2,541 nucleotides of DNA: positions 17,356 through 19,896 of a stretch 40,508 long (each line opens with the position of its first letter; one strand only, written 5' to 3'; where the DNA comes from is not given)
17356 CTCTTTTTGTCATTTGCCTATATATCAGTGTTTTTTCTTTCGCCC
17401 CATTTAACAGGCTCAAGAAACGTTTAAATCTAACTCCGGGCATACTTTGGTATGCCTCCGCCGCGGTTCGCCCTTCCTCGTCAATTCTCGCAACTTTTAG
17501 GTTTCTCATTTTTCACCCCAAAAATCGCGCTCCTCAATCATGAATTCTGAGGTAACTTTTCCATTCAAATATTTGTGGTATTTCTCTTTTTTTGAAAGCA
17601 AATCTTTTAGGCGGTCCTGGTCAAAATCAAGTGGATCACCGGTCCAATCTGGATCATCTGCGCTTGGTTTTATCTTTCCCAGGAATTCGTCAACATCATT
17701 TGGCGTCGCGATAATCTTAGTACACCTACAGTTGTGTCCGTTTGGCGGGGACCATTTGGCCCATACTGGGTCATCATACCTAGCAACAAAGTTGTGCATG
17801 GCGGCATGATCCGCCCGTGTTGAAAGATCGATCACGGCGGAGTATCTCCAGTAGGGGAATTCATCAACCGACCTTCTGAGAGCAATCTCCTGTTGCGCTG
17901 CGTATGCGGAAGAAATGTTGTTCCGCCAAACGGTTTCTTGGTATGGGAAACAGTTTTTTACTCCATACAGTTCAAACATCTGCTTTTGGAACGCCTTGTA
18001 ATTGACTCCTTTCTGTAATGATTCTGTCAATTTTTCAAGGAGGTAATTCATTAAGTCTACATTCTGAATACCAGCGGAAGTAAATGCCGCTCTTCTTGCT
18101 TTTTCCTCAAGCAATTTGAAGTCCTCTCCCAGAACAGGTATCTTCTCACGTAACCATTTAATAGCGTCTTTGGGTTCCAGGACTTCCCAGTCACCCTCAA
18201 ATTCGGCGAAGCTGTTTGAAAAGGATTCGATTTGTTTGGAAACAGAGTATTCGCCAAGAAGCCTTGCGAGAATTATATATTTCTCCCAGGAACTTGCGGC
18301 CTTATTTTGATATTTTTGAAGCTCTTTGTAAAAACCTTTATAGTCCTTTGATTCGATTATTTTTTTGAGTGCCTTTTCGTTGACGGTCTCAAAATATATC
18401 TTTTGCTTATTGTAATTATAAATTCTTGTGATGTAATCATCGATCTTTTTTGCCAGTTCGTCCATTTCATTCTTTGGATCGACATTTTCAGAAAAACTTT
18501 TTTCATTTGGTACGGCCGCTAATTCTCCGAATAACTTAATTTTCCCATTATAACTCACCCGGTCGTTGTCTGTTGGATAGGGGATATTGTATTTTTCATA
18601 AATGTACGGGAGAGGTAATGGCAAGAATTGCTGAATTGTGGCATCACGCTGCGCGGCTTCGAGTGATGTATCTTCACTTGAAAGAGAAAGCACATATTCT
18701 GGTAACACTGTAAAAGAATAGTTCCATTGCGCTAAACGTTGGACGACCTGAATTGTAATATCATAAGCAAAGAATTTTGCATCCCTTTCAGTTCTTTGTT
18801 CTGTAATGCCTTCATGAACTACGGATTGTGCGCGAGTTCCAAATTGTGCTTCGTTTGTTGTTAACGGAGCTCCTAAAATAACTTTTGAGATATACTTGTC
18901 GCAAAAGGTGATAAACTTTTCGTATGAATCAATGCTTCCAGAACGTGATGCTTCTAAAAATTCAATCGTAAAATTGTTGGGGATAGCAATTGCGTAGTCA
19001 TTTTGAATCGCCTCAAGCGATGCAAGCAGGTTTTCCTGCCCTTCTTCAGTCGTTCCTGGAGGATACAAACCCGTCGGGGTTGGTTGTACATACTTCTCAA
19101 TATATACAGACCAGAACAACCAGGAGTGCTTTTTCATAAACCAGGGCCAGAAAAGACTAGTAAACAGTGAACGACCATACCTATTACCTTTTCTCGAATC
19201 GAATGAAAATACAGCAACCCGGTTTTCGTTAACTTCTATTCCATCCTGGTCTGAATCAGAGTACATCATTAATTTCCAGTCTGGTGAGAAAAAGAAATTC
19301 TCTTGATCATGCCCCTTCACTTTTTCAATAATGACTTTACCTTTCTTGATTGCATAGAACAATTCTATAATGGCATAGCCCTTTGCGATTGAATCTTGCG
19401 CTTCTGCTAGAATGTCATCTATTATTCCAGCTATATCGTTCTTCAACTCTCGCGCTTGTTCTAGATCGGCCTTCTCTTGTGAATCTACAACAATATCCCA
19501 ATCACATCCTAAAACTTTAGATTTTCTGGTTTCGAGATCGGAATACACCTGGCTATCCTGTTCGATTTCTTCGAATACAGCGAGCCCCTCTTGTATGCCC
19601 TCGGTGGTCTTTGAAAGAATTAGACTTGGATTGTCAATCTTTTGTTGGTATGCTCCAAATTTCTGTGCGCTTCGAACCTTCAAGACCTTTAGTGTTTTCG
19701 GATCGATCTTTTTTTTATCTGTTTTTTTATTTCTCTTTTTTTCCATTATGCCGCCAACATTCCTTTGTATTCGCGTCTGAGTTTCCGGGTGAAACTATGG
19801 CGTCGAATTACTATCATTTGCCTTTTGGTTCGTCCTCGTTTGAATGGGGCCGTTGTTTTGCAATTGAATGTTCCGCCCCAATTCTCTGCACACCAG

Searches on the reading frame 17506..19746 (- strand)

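Call 19: search_protein_families(library=pfam, proteins=[window:17506-19746:-], max_evalue=0.001)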
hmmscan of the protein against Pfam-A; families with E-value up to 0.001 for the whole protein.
window:17506-19746:- (746 aa): 2 families
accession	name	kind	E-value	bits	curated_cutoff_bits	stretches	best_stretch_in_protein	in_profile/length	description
PF06074.18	Portal_Mu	-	2.3e-79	267.6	23.9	1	56-388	2-336/336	Portal protein of Mu bacteriophage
PF04233.19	Phage_Mu_F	-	3.7e-18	66.8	29.6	1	570-676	4-110/112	Phage Mu protein F like protein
